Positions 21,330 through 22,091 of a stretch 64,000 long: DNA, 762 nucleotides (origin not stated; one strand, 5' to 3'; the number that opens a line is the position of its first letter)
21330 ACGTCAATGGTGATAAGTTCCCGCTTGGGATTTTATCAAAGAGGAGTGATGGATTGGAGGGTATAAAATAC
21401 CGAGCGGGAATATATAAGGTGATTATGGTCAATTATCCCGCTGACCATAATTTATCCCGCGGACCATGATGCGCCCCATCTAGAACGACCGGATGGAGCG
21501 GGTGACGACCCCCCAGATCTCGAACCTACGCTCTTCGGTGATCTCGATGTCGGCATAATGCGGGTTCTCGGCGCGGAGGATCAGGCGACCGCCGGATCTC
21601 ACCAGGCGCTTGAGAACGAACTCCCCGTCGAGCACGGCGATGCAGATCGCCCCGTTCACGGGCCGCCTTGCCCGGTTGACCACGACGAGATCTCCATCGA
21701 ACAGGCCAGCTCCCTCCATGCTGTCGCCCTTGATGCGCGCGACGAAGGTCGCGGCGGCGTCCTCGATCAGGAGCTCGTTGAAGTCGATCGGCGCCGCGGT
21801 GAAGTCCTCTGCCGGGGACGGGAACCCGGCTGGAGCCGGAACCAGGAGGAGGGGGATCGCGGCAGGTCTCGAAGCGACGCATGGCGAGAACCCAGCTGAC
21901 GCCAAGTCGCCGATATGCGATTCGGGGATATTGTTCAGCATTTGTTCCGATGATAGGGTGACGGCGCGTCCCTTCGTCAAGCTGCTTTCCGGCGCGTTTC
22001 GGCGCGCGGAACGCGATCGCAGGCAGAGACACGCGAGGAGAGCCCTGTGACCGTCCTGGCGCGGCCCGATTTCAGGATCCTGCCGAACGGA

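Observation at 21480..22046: Orphan umuD under a perfect LexA box, in a replicon that also carries SRAP/YedK and a DnaQ-like exonuclease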

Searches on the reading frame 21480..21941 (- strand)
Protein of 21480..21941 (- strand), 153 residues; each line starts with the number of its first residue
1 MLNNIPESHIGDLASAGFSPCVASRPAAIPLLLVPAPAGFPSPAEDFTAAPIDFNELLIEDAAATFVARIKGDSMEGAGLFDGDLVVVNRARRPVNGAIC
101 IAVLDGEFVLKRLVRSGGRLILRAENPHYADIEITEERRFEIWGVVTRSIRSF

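Call 4: search_protein_families(library=pfam, proteins=[window:21480-21941:-], max_evalue=0.01)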
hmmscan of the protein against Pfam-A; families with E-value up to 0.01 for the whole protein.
window:21480-21941:- (153 aa): 1 family
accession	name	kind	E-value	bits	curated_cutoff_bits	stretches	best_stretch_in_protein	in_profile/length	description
PF00717.28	Peptidase_S24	-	1.4e-27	96.1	23.3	1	36-146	6-115/116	Peptidase S24-like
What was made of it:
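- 21480..21941 (-): umuD: 153-aa S24 self-cleaving protease subunit of Pol V. Predicted cleavage site Ala38-Gly39, with a GDSM Ser and a VLKRL Lys. Pfam PF00717, E 1.4e-27 (call 4).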

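Call 8: find_homologous_proteins(query=window:21480-21941:-)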
Query window:21480-21941:- (153 aa): 541 proteins with E <= 0.001 among 680 candidates; the best 120 are listed.
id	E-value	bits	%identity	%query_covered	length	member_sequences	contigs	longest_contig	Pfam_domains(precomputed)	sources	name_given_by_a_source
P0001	2.6e-94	331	100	100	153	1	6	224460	PF00717.29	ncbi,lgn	-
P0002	3.4e-65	236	75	100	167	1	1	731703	PF00717.29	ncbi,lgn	-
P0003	4.5e-65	236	74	100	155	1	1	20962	PF00717.29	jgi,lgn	jgi:DNA polymerase V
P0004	2.0e-64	234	82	87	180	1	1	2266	PF00717.29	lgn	-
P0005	2.9e-59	217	82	82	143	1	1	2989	PF00717.29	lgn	-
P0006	1.4e-55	205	73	83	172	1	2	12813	PF00717.29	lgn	-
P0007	5.7e-55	203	66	100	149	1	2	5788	PF00717.29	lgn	-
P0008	7.4e-43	164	62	81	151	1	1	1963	PF00717.29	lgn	-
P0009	8.9e-42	160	62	80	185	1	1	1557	PF00717.29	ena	-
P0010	2.4e-41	159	60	81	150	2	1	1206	PF00717.29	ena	-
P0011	3.5e-41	158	58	82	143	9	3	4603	PF00717.29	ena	-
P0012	1.2e-40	157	59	80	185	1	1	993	PF00717.29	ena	-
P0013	1.4e-40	156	57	88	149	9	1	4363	PF00717.29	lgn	-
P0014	2.1e-40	156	59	80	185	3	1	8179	PF00717.29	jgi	jgi:DNA polymerase V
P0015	5.2e-40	155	58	81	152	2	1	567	PF00717.29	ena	-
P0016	7.5e-40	154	59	81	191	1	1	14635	PF00717.29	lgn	-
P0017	1.4e-39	153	58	81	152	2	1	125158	PF00717.29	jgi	jgi:DNA polymerase V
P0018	1.5e-39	153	58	84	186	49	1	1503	PF00717.29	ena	-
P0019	2.4e-39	152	57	80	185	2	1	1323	PF00717.29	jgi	jgi:DNA polymerase V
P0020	4.0e-39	152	58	79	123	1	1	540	PF00717.29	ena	-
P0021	4.9e-39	151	57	88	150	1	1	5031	PF00717.29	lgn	-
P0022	7.1e-39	151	61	76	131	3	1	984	PF00717.29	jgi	jgi:DNA polymerase V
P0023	7.3e-39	151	58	84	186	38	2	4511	PF00717.29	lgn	-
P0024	8.7e-39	151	55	86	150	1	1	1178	PF00717.29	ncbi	-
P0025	9.6e-39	150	56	88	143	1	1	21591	PF00717.29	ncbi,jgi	jgi:DNA polymerase V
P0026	2.7e-38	149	58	81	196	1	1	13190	PF00717.29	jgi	jgi:DNA polymerase V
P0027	1.2e-37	147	56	84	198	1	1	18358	PF00717.29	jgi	jgi:DNA polymerase V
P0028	3.0e-37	146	55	88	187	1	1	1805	PF00717.29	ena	-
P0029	7.5e-37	144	55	81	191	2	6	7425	PF00717.29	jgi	jgi:DNA polymerase V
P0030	1.1e-36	144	56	81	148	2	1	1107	PF00717.29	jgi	-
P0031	1.2e-36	144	52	93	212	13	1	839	PF00717.29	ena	-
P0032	5.9e-36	141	57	83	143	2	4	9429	PF00717.29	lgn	-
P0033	7.2e-36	141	55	82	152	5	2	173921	PF00717.29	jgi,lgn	-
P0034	7.8e-36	141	58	76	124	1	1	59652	PF00717.29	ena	-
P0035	9.9e-36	141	55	82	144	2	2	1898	PF00717.29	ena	-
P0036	1.1e-35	141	56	82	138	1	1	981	PF00717.29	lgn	-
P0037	1.2e-35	140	57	75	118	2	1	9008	PF00717.29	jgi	jgi:DNA polymerase V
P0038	1.2e-35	140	58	82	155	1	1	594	PF00717.29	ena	-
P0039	1.3e-35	140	51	84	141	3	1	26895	PF00717.29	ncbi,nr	ncbi:umuD protein [Planctomycetales bacterium]|nr:umuD protein [Planctomycetales bacterium]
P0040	2.6e-35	139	54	82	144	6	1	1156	PF00717.29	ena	-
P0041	3.9e-35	139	55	81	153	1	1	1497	PF00717.29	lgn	-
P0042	5.0e-35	138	56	82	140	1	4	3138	PF00717.29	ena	-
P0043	5.1e-35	138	56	82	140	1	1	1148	PF00717.29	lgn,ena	-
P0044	5.4e-35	138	56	81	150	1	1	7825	PF00717.29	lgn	-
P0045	1.5e-34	137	56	75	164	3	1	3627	PF00717.29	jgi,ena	jgi:DNA polymerase V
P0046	1.9e-34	137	54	81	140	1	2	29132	PF00717.29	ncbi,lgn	ncbi:MAG: LexA family protein [Candidatus Omnitrophota bacterium]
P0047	3.5e-34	136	54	79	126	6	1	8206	PF00717.29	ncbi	-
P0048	5.4e-34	135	54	82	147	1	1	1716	PF00717.29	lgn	-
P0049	5.4e-34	135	54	75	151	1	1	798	PF00717.29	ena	-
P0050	5.4e-34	135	53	81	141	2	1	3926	PF00717.29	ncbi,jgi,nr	ncbi:MAG: translesion error-prone DNA polymerase V autoproteolytic subunit [Planctomycetaceae bacter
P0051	7.1e-34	135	55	82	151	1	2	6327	PF00717.29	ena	-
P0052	1.0e-33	134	51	88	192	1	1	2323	PF00717.29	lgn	-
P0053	1.3e-33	134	49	86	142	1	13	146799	PF00717.29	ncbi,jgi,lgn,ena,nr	ncbi:MAG: translesion error-prone DNA polymerase V autoproteolytic subunit [Polynucleobacter sp.]|jg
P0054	1.7e-33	133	53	77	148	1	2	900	PF00717.29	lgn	-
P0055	2.0e-33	133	49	88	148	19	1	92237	PF00717.29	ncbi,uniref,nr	ncbi:LexA family protein [Comamonas terrigena]|uniref:LexA family protein n=1 Tax=Comamonas terrigen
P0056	2.1e-33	133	55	86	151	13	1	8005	PF00717.29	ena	-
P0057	5.8e-33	132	47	91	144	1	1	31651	PF00717.29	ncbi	ncbi:LexA family protein [Candidatus Latescibacterota bacterium]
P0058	6.7e-33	131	54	76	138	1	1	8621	PF00717.29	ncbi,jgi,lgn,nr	ncbi:MAG: translesion error-prone DNA polymerase V autoproteolytic subunit [Planctomycetaceae bacter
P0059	8.4e-33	131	55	82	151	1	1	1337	PF00717.29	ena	-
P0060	1.2e-32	131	53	82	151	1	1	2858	PF00717.29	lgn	-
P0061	1.3e-32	131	53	82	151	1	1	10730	PF00717.29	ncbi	-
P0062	1.3e-32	131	55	82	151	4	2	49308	PF00717.29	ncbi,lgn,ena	-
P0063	1.4e-32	130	53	81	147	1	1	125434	PF00717.29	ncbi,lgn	ncbi:MAG: translesion error-prone DNA polymerase V autoproteolytic subunit [Thermodesulfobacteriota 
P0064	1.5e-32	130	54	86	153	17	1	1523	PF00717.29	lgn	-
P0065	2.1e-32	130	54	81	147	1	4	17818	PF00717.29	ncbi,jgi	ncbi:MAG: translesion error-prone DNA polymerase V autoproteolytic subunit [Desulfobulbaceae bacteri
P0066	2.1e-32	130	54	81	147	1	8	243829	PF00717.29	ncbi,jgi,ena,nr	ncbi:MAG: translesion error-prone DNA polymerase V autoproteolytic subunit [Desulfobulbaceae bacteri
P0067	2.2e-32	130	54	82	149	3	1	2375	PF00717.29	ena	-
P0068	2.4e-32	130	49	81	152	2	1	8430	PF00717.29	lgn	-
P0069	2.5e-32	130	49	84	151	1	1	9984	PF00717.29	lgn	-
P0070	2.7e-32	130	54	76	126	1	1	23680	PF00717.29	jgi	-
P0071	3.0e-32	129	43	99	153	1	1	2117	PF00717.29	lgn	-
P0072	3.9e-32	129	47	88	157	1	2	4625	PF00717.29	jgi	-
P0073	4.4e-32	129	54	81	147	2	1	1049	PF00717.29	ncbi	-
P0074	4.5e-32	129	48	83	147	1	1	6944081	PF00717.29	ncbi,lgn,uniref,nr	ncbi:LexA family protein [Delftia tsuruhatensis]|uniref:LexA family protein n=1 Tax=Delftia tsuruhat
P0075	4.6e-32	129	50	81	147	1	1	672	PF00717.29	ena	-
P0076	4.9e-32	129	53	76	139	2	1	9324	PF00717.29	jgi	jgi:DNA polymerase V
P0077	6.2e-32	128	48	86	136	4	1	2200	PF00717.29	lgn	-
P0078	6.9e-32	128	49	80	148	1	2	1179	PF00717.29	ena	-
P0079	7.0e-32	128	52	82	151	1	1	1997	PF00717.29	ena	-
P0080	7.2e-32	128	54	82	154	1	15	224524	PF00717.29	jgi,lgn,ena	-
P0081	8.5e-32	128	50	80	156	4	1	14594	PF00717.29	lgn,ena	-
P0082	8.5e-32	128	48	84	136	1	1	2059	PF00717.29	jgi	jgi:DNA polymerase V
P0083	9.5e-32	128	47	82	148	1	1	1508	PF00717.29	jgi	jgi:DNA polymerase V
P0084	9.5e-32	128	48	88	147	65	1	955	PF00717.29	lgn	-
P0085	1.1e-31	128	48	84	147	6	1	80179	PF00717.29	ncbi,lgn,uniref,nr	ncbi:translesion error-prone DNA polymerase V autoproteolytic subunit [Delftia acidovorans]|uniref:L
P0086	1.2e-31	127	48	88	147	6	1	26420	PF00717.29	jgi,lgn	-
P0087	1.2e-31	127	48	82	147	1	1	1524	PF00717.29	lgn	-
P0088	1.3e-31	127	53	79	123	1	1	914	PF00717.29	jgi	-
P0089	1.4e-31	127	50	88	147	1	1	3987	PF00717.29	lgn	-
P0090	1.5e-31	127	52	82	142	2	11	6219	PF00717.29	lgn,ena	-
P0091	1.7e-31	127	52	79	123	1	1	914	PF00717.29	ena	-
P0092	1.9e-31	127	54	82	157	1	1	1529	PF00717.29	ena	-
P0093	2.0e-31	127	48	92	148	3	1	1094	PF00717.29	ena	-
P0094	2.1e-31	127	48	86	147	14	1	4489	PF00717.29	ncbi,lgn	-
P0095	2.1e-31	127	50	82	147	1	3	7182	PF00717.29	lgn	-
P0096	2.1e-31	127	50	82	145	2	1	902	PF00717.29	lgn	-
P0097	2.4e-31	126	48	90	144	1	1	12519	PF00717.29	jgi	jgi:DNA polymerase V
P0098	2.4e-31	126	53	79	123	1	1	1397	PF00717.29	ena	-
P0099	2.5e-31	126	44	92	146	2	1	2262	PF00717.29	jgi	-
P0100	2.8e-31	126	53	75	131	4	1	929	PF00717.29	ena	-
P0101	2.9e-31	126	45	88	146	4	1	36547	PF00717.29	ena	-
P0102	3.0e-31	126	51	82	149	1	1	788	PF00717.29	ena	-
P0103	3.0e-31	126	50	90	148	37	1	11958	PF00717.29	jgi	jgi:DNA polymerase V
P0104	3.3e-31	126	53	82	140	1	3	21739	PF00717.29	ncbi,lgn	-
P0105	3.3e-31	126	44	99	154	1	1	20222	PF00717.29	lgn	-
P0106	3.5e-31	126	46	90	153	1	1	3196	PF00717.29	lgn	-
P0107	3.7e-31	126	44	92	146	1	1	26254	PF00717.29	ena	-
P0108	3.7e-31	126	47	77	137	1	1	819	PF00717.29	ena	-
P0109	3.7e-31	126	50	82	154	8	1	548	PF00717.29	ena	-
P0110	4.5e-31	126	45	99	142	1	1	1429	PF00717.29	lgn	-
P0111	4.6e-31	126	53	82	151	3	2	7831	PF00717.29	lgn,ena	-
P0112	5.3e-31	125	48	91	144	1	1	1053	PF00717.29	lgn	-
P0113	5.6e-31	125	53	82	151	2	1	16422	PF00717.29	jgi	jgi:DNA polymerase V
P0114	5.6e-31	125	52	73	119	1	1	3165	PF00717.29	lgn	-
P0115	6.1e-31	125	53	81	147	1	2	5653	PF00717.29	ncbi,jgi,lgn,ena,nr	ncbi:MAG TPA: translesion error-prone DNA polymerase V autoproteolytic subunit [Desulfobacteraceae b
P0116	7.1e-31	125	54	74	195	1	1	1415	PF00717.29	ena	-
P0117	7.6e-31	125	53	81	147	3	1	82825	PF00717.29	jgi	jgi:DNA polymerase V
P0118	7.6e-31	125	49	82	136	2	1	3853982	PF00717.29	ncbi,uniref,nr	ncbi:translesion error-prone DNA polymerase V autoproteolytic subunit [uncultured Pseudodesulfovibri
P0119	7.8e-31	125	52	76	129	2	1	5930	PF00717.29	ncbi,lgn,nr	ncbi:MAG: translesion error-prone DNA polymerase V autoproteolytic subunit [Planctomycetaceae bacter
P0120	9.4e-31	125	52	82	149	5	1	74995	PF00717.29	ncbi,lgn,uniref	ncbi:translesion error-prone DNA polymerase V autoproteolytic subunit [Desulfolutivibrio sp.]|uniref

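Call 10: find_encoding_contigs(protein=P0001, flank=10000, max_places=6)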
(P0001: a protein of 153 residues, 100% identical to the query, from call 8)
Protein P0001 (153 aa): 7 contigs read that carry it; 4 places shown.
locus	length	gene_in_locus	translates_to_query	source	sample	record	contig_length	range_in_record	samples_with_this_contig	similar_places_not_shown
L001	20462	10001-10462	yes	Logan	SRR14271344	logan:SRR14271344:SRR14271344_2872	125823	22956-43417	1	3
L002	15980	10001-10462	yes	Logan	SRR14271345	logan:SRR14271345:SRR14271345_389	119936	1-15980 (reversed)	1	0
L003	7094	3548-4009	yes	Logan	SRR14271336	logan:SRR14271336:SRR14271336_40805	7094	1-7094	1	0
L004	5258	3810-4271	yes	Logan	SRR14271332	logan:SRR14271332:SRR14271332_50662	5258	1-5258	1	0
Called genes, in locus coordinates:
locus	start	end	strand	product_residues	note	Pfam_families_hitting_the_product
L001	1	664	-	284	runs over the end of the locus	-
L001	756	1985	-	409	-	PF00482:T2SSF (weak)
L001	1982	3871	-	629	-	PF00437:T2SSE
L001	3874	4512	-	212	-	-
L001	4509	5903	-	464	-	PF00263:Secretin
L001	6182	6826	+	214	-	PF00072:Response_reg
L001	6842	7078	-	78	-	-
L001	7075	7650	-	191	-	-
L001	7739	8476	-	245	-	PF13560:HTH_31 (weak), PF01381:HTH_3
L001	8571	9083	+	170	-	-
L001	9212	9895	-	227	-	-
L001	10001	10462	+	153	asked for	PF00717:Peptidase_S24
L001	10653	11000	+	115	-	-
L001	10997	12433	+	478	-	PF13657:Couple_hipA, PF07804:HipA_C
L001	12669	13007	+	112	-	PF13560:HTH_31, PF01381:HTH_3 (faint)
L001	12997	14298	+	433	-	PF13657:Couple_hipA (faint), PF07804:HipA_C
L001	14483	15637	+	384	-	PF13191:AAA_16 (weak), PF01637:ATPase_2 (weak), PF13173:AAA_14 (faint), PF13401:AAA_22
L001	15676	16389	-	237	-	PF02586:SRAP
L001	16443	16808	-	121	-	-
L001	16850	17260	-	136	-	-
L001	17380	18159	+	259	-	-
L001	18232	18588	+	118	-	-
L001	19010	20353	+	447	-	-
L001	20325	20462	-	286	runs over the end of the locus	-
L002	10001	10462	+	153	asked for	PF00717:Peptidase_S24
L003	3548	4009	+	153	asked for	PF00717:Peptidase_S24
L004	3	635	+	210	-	?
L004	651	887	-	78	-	-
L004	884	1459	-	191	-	-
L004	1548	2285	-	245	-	PF13560:HTH_31 (weak), PF01381:HTH_3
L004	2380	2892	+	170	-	-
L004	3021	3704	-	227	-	-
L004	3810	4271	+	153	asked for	PF00717:Peptidase_S24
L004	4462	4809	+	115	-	-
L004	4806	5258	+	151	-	?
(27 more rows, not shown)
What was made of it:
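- It is seen in four independent assemblies (call 10). All copies of this arrangement come from one set of related samples (call 10), which fits a recent event.
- Tried and rejected: I considered assembly chimerism at the umuD-hipB junction and rejected it, because four independent contigs show the junction (call 10).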

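Call 11: find_encoding_contigs(protein=P0002, flank=10000, max_places=4)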
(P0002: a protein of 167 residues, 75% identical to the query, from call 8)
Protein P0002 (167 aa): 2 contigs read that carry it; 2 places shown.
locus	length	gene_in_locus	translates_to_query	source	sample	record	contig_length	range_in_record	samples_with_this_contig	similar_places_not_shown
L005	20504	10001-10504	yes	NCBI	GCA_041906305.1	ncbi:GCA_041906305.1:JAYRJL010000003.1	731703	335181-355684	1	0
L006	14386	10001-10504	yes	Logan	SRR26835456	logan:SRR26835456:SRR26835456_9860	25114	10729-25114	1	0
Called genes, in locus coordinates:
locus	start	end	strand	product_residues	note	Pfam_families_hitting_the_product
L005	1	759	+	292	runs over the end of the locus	PF00226:DnaJ (weak)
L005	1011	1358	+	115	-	PF04014:MazE_antitoxin (weak)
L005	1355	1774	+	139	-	PF01850:PIN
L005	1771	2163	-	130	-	-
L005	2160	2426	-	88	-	-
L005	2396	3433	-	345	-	PF08843:AbiEii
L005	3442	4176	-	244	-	PF19570:DUF6088, PF13338:AbiEi_4 (weak)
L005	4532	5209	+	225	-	-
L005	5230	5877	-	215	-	-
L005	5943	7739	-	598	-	PF06054:CoiA_nuc (weak)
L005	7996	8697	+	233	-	-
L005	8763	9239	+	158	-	-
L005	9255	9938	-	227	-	-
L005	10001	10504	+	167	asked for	PF00717:Peptidase_S24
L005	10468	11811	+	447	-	PF00817:IMS, PF11799:IMS_C, PF13438:DUF4113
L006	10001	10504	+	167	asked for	PF00717:Peptidase_S24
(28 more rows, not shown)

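Call 12: find_encoding_contigs(protein=P0003, flank=10000, max_places=3)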
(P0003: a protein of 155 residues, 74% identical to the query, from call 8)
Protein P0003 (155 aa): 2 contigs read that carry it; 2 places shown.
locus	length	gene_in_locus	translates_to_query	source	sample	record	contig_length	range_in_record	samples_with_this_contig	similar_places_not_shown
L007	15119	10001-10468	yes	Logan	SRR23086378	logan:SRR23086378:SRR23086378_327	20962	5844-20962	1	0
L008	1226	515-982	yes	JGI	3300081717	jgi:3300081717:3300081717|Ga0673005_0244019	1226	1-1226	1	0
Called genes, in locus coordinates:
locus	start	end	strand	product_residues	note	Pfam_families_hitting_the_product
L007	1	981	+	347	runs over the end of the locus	PF14022:DUF4238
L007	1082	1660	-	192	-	PF10754:DUF2569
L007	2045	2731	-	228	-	-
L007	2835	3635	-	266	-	PF24706:DUF7669, PF01939:NucS_C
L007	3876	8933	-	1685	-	PF13086:AAA_11, PF13245:AAA_19 (faint), PF13604:AAA_30, PF13086:AAA_11 (weak), PF13087:AAA_12, PF04480:DUF559 (weak), PF18741:MTES_1575, PF01272:GreA_GreB (faint)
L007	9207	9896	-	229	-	-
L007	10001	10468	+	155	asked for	PF00717:Peptidase_S24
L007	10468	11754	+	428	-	PF00817:IMS, PF11799:IMS_C, PF13438:DUF4113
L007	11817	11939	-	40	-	-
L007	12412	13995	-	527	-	PF00239:Resolvase, PF07508:Recombinase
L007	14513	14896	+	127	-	PF10686:YAcAr, PF03641:Lysine_decarbox (faint)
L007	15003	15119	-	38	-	?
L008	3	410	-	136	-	?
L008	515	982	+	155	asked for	PF00717:Peptidase_S24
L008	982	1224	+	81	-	?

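Call 13: find_encoding_contigs(protein=P0007, flank=10000, max_places=3)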
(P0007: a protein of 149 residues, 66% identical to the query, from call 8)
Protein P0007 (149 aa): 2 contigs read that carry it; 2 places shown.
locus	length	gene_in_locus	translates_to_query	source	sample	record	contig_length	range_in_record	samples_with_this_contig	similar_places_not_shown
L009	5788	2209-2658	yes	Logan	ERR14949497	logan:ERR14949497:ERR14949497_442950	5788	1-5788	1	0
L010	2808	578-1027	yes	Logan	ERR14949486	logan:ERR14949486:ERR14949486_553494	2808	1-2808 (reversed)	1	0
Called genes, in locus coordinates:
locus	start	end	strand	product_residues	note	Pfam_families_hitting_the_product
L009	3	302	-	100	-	?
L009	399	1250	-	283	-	-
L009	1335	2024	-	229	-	-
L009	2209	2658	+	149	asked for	PF00717:Peptidase_S24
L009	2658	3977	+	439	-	PF00817:IMS, PF11799:IMS_C, PF13438:DUF4113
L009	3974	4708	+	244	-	-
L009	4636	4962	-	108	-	-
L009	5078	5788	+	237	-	?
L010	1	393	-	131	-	?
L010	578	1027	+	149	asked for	PF00717:Peptidase_S24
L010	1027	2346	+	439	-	PF00817:IMS, PF11799:IMS_C, PF13438:DUF4113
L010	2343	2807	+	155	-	?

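Call 14: find_encoding_contigs(protein=P0006, flank=10000, max_places=3)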
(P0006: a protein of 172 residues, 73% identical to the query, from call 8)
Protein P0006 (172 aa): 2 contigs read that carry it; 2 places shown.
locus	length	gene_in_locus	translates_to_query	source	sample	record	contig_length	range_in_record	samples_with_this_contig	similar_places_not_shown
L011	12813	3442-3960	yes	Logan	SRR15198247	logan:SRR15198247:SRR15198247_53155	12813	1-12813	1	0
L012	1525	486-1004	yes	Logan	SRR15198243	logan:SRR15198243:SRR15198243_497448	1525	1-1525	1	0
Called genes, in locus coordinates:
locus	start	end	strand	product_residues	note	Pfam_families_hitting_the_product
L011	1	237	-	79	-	?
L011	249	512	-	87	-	-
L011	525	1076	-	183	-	-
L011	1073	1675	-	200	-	-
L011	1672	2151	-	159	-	PF03703:bPH_2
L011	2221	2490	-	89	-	-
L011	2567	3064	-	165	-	PF15731:MqsA_antitoxin, PF01381:HTH_3 (faint)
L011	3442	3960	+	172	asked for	PF00717:Peptidase_S24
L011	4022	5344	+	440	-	PF00817:IMS, PF11799:IMS_C, PF13438:DUF4113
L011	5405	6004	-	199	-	-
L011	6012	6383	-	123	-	-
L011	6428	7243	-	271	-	PF01738:DLH, PF12740:PETase (faint), PF12146:Hydrolase_4 (faint), PF00326:Peptidase_S9 (faint)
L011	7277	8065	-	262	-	PF24706:DUF7669, PF01939:NucS_C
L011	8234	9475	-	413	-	PF00753:Lactamase_B, PF12706:Lactamase_B_2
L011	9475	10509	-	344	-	-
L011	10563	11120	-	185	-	-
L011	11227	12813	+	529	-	?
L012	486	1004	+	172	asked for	PF00717:Peptidase_S24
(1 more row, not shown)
